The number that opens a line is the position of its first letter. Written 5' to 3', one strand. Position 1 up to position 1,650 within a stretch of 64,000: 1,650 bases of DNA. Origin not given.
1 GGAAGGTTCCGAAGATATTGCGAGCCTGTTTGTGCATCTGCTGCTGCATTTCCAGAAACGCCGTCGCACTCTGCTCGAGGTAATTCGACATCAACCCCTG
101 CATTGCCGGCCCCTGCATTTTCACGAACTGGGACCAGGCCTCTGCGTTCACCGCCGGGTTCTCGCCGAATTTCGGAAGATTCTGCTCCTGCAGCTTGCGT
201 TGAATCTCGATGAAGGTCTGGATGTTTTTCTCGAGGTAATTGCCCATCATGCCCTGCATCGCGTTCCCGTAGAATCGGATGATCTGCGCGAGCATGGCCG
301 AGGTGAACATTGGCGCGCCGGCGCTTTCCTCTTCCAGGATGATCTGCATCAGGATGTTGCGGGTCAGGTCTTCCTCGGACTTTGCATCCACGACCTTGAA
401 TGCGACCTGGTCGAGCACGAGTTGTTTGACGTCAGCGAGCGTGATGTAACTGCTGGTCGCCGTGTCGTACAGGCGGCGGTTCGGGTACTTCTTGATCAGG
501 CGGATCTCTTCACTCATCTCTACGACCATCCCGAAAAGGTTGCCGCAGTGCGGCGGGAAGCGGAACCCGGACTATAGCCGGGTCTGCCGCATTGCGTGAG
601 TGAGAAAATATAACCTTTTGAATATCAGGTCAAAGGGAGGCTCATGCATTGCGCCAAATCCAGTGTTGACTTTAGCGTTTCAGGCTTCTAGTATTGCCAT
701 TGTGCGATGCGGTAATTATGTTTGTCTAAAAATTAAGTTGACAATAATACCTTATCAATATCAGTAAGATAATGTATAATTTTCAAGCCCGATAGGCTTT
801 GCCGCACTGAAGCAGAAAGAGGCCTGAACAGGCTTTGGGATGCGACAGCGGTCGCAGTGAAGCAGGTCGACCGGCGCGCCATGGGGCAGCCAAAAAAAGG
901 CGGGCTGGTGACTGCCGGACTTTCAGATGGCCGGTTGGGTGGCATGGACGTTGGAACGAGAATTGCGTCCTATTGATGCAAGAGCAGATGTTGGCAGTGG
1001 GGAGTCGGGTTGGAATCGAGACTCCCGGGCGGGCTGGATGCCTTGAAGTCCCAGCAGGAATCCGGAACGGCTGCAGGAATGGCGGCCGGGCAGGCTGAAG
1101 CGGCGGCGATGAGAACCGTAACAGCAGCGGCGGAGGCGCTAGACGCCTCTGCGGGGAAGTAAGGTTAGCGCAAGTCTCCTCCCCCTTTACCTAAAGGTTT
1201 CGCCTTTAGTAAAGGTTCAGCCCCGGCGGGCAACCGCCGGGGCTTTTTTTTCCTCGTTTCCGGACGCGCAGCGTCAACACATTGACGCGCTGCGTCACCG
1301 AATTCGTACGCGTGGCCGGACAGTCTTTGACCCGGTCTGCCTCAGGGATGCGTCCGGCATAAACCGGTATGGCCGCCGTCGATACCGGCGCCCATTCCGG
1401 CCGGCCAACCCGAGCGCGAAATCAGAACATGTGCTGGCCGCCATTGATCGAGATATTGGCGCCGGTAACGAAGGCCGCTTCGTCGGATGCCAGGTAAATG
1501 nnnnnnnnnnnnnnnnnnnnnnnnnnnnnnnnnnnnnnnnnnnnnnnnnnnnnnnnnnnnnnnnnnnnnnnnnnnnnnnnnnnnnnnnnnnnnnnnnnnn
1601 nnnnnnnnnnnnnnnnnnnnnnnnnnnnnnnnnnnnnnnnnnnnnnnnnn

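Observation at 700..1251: Orphan promoter-to-terminator non-coding unit divergent from phaR, rich in GGA motifs (candidate regulatory RNA)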

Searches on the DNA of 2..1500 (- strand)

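Call 4: search_rna_families(source=window, start=500, end=1500, threshold=evalue, max_evalue=10, show_alignments=3)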
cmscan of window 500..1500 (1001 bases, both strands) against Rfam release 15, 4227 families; matches with E-value up to 10: 21.
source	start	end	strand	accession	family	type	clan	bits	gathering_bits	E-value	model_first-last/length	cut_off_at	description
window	1193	1254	+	RF02058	STnc400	Gene;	-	29.7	80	0.0021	1-125/125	no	Gammaproteobacterial sRNA STnc400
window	1173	1251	+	RF02278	Betaproteobacteria_toxic_sRNA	Gene; sRNA;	-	29.6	50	0.00097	1-64/64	no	Betaproteobacteria toxic small RNA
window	1177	1258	+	RF00519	suhB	Gene; sRNA;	CL00108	29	41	0.00096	1-77/77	no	Makes More Granules Regulator RNA (mmgR)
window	1175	1251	+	RF02837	anti-hemB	Gene; sRNA;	-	26.7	49.5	0.00068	1-81/81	no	Burkholderia RNA 7 (anti-hemB)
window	1183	1251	+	RF00021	Spot_42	Gene; sRNA;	-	26.7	80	0.009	1-115/115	no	Spot 42 RNA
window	1171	1252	-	RF00516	ylbH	Cis-reg; leader;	-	23.9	50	0.011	1-122/122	no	ylbH leader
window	1184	1257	+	RF00236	ctRNA_pGA1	Gene; antisense;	-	23.7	45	0.034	1-79/79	no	ctRNA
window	1183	1254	-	RF02068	STnc480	Gene; sRNA;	-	19.5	72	6.2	1-72/72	no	Enterobacterial sRNA STnc480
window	1125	1251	+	RF02342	ar7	Gene; sRNA;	-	19.1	60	0.26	1-145/145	no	Alphaproteobacterial sRNA ar7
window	1121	1216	-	RF02865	ncS01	Gene; sRNA;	-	19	58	1.1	1-110/110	no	Burkholderia sRNA 1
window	1149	1249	+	RF01395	isrL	Gene; sRNA;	-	17.8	35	0.011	1-345/345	no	isrL Hfq binding RNA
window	1207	1251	+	RF02399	NsiR1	Gene; sRNA;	-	17.7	39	1.1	1-60/60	no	Nitrogen stress-induced RNA 1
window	653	750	+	RF01180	snoR110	Gene; snRNA; snoRNA; HACA-box;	-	17.4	44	8.2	1-89/89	no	Small nucleolar RNA snoR110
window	1219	1480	-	RF01670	P17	Gene; sRNA;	-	17.2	45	0.086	1-282/282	no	Pseudomonas sRNA P17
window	1220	1244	-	RF02868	ncS037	Gene; sRNA;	-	16.5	112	4.7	121-145/152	no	Burkholderia sRNA 37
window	1220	1251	-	RF02611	BSR0653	Gene; sRNA;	-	11.6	627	0.9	598-629/642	no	Brucella sRNA 0653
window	1215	1251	+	RF01390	isrG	Gene; sRNA;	-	10.3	100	3.2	1-279/279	no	isrG Hfq binding RNA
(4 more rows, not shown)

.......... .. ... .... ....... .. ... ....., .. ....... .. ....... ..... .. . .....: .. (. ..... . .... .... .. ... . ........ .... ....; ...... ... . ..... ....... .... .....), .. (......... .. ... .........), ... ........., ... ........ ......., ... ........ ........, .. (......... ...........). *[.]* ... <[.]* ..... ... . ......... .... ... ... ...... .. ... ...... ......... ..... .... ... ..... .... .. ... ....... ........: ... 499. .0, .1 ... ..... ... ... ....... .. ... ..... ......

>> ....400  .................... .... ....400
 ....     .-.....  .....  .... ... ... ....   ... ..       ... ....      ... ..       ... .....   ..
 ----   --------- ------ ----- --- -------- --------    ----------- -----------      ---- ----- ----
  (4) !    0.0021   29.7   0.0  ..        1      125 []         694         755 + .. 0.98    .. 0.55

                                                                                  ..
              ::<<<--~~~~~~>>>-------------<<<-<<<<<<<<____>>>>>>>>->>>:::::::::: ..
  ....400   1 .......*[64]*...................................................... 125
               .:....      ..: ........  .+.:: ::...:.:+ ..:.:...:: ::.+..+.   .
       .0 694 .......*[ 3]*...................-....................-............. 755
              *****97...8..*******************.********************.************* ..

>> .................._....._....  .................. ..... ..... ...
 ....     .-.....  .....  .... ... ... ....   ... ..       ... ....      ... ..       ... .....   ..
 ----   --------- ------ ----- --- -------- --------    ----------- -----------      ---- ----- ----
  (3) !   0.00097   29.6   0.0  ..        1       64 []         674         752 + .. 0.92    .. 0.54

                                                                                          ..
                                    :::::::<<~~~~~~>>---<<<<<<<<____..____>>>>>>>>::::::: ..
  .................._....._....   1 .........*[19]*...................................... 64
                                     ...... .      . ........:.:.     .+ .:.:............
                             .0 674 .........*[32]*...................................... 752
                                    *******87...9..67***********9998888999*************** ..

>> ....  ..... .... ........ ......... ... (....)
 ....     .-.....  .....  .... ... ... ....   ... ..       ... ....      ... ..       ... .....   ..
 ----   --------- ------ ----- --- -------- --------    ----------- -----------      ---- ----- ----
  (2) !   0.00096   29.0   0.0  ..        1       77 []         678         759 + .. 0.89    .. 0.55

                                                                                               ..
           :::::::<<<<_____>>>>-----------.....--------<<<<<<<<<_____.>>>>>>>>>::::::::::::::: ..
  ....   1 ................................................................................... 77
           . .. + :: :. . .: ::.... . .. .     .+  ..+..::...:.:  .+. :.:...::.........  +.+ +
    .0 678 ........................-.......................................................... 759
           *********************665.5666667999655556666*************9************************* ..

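Call 35: search_rna_families(sources=[L041, L047, L050, L060, L043, L039], threshold=evalue, max_evalue=0.1, show_alignments=4)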
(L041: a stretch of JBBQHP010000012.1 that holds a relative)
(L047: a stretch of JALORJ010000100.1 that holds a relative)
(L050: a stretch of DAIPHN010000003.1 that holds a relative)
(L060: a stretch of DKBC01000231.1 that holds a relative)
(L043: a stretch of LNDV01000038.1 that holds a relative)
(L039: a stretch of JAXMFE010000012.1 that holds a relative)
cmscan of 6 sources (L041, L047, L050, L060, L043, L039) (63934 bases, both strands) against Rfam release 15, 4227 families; matches with E-value up to 0.1: 6.
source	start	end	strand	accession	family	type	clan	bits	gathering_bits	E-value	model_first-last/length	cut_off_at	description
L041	5139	5204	-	RF02278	Betaproteobacteria_toxic_sRNA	Gene; sRNA;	-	33.9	50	0.0051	1-64/64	no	Betaproteobacteria toxic small RNA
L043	5371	5438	-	RF02837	anti-hemB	Gene; sRNA;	-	33.8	49.5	0.00042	1-81/81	no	Burkholderia RNA 7 (anti-hemB)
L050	5140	5206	-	RF02278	Betaproteobacteria_toxic_sRNA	Gene; sRNA;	-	30.7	50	0.034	1-64/64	no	Betaproteobacteria toxic small RNA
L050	5139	5204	-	RF02837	anti-hemB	Gene; sRNA;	-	29.4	49.5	0.0074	1-81/81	no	Burkholderia RNA 7 (anti-hemB)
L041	5139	5202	-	RF02837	anti-hemB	Gene; sRNA;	-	28.5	49.5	0.014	1-81/81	no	Burkholderia RNA 7 (anti-hemB)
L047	919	980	-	RF02837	anti-hemB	Gene; sRNA;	-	27.6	49.5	0.024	1-81/81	no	Burkholderia RNA 7 (anti-hemB)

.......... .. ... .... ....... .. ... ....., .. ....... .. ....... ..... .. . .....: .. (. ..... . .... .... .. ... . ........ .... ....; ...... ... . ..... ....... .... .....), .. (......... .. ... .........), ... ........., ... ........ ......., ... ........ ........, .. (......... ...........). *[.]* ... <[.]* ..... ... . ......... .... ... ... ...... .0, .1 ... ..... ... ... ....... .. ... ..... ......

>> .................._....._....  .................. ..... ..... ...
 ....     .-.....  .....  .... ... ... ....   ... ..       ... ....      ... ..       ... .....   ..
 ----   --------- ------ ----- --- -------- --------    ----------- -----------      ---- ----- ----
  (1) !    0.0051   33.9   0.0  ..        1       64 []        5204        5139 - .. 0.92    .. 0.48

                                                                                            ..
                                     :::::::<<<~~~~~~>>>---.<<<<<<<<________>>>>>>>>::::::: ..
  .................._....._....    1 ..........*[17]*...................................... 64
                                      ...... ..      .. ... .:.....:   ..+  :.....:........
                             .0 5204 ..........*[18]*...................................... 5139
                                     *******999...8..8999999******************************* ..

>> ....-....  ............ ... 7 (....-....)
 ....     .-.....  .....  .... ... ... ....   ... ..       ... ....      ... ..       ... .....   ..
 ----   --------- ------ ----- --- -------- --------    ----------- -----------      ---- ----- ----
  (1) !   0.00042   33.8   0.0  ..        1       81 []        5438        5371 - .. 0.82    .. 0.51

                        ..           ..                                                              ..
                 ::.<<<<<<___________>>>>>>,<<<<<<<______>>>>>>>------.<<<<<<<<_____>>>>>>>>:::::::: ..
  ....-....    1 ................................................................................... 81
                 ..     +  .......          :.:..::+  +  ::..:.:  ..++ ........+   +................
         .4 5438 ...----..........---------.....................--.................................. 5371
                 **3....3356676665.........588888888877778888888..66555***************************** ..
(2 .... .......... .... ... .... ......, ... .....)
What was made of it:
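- Closest known: Burkholderia anti-hemB / ncS04. Same: Sub-threshold hits reach 26.7-33.8 bits (calls 4, 35).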

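Call 51: search_rna_families(sources=[L051, L069], threshold=evalue, max_evalue=1, show_alignments=3)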
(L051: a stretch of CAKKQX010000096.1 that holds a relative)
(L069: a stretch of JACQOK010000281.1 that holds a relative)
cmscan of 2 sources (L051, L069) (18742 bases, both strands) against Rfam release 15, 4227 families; matches with E-value up to 1: 2.
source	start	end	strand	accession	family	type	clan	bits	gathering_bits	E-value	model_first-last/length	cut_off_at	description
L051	6405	6474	+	RF01119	sR32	Gene; snRNA; snoRNA; CD-box;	-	20.2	40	0.12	1-57/57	no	Small nucleolar RNA sR32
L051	347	396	-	RF01145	sR14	Gene; snRNA; snoRNA; CD-box;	-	19.1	38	0.28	1-54/54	no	Small nucleolar RNA sR14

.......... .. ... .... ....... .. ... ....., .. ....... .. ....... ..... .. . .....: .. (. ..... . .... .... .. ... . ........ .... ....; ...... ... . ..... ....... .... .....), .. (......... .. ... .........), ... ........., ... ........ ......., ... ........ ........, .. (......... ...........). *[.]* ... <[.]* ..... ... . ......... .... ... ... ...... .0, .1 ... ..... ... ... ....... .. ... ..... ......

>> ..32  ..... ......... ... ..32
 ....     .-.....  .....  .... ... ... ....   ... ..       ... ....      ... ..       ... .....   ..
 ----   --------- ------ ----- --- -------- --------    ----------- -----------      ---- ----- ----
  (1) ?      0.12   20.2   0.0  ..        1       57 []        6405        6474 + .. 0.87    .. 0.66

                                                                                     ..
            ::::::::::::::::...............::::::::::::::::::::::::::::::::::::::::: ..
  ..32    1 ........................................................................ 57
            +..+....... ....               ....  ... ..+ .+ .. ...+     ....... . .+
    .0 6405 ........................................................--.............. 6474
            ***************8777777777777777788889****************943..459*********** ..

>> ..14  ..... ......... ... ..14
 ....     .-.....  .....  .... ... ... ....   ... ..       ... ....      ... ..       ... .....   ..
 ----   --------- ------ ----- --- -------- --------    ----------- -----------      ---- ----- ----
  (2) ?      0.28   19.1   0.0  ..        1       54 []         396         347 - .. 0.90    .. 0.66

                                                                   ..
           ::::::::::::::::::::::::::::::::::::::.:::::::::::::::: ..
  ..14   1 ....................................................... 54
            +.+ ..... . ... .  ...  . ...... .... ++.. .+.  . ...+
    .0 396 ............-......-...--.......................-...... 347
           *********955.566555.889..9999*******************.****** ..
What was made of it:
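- Tried and rejected: RF02278, RF00519 and RF02837 are all sub-threshold (calls 4, 35, 51).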

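Call 52: build_rna_model(alignment_id=A1, structure=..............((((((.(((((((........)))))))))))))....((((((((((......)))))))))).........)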
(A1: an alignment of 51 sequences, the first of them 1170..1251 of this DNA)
Model R1 built from alignment A1 (51 sequences, 88 columns); structure: as given.
model positions 80; base pairs 23; branch points 1; effective number of sequences 2.11; information 0.708 bits per position. Calibrated on 0.2 Mb of random sequence (short: E-values are rough).
structure used (alignment columns):
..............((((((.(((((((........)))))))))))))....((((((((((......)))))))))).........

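Call 53: search_with_rna_model(model_id=R1, sources=[window, L025, L049, L051, L052, L053, L054, L055, L056, L057, L058, L059, L060, L061, L062, L063, L064, L065, L066, L068, L069, L070, L071, L074, L075, L076, L077, L078, L079, L080, L039, L188], max_evalue=1, show_alignments=4)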
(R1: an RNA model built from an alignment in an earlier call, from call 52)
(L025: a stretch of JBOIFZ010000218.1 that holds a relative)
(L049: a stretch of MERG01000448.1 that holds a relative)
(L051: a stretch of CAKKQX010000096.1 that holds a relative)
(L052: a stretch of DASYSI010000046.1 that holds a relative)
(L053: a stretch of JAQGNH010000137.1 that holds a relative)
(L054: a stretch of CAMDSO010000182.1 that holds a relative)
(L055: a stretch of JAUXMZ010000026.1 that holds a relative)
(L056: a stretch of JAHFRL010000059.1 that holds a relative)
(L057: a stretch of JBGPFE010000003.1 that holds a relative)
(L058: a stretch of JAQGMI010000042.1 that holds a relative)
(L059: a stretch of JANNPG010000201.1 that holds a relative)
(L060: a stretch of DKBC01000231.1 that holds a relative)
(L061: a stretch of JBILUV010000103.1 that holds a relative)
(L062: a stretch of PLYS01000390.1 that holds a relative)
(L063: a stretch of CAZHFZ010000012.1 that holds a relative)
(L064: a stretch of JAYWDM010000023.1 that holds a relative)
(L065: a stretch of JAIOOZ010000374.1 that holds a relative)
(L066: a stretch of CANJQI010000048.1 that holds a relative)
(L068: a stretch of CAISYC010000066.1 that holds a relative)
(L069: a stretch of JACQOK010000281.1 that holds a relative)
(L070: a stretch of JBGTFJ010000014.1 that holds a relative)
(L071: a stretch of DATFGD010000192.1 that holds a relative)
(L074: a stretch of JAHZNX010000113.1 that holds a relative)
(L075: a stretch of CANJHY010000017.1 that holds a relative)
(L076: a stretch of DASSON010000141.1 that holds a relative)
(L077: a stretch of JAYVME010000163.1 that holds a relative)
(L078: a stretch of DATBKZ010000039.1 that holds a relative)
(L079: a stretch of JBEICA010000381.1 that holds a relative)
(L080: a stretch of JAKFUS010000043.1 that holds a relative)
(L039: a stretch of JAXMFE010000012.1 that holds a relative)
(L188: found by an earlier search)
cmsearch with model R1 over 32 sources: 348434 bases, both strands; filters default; matches with E-value up to 1: 11.
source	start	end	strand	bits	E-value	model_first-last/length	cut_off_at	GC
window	1170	1250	+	95.5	2.4e-21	1-80/80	no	0.56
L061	5508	5577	-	67.7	2.3e-14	1-80/80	no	0.54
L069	5133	5217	-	64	2.1e-13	1-80/80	no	0.56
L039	5397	5465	-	63.7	2.5e-13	1-80/80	no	0.49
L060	5126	5207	-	52.6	1.5e-10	1-80/80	no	0.55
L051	483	564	-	47.9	2.3e-09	1-80/80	no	0.5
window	1220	1244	-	19.5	0.032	49-73/80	no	0.88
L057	5136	5191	-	18.1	0.071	1-80/80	no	0.57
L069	5139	5163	+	17.4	0.11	49-73/80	no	0.76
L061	5514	5539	+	17.1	0.12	49-73/80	no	0.73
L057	5144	5163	+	13.7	0.94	52-71/80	no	0.7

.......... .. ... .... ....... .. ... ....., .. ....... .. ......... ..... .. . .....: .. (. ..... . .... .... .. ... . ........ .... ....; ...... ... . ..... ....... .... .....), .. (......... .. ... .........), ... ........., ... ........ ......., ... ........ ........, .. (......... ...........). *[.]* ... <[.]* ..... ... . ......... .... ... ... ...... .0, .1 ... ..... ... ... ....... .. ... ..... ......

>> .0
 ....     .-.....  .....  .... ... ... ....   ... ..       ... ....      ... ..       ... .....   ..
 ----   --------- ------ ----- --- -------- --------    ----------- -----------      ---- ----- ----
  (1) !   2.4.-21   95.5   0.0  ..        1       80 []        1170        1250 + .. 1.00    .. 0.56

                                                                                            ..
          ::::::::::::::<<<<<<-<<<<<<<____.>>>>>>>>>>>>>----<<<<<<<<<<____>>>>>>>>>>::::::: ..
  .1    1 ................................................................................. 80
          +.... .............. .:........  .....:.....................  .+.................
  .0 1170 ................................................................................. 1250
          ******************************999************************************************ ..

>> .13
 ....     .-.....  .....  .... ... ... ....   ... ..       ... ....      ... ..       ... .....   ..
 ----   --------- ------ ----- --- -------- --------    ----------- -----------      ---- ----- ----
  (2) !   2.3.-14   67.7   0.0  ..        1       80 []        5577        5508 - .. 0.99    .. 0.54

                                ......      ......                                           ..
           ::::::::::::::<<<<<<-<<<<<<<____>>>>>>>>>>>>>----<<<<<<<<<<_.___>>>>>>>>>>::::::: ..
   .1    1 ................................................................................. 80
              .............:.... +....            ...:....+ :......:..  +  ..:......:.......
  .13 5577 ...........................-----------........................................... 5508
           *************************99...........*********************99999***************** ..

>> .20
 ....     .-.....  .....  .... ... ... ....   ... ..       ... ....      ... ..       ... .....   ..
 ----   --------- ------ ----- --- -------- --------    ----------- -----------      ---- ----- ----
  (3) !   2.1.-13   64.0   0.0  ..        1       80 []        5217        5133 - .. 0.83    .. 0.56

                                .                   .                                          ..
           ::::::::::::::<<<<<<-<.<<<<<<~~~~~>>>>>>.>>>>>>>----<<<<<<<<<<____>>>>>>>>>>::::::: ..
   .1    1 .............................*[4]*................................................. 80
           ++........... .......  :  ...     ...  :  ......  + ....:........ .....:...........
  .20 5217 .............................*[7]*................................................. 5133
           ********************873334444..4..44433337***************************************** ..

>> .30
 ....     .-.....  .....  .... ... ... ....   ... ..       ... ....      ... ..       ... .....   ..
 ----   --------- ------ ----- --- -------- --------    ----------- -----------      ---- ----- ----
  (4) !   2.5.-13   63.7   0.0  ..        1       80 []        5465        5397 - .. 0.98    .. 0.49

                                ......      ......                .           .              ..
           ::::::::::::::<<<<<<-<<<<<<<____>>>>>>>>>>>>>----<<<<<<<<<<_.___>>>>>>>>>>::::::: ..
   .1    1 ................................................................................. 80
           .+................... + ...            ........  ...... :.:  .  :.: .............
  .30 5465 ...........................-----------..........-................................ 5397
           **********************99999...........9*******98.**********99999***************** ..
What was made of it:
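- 1170..1251 (+): Conserved 3' element, a candidate anti-SD double-hairpin sRNA. Seed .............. at 1176-1189, single-stranded up to 1183. Hairpin P1 at 1184-1215. Terminator stem at 1219-1244. U-tail to 1251. CM R1 gives 95.5 bits and a single copy in the window (call 53).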
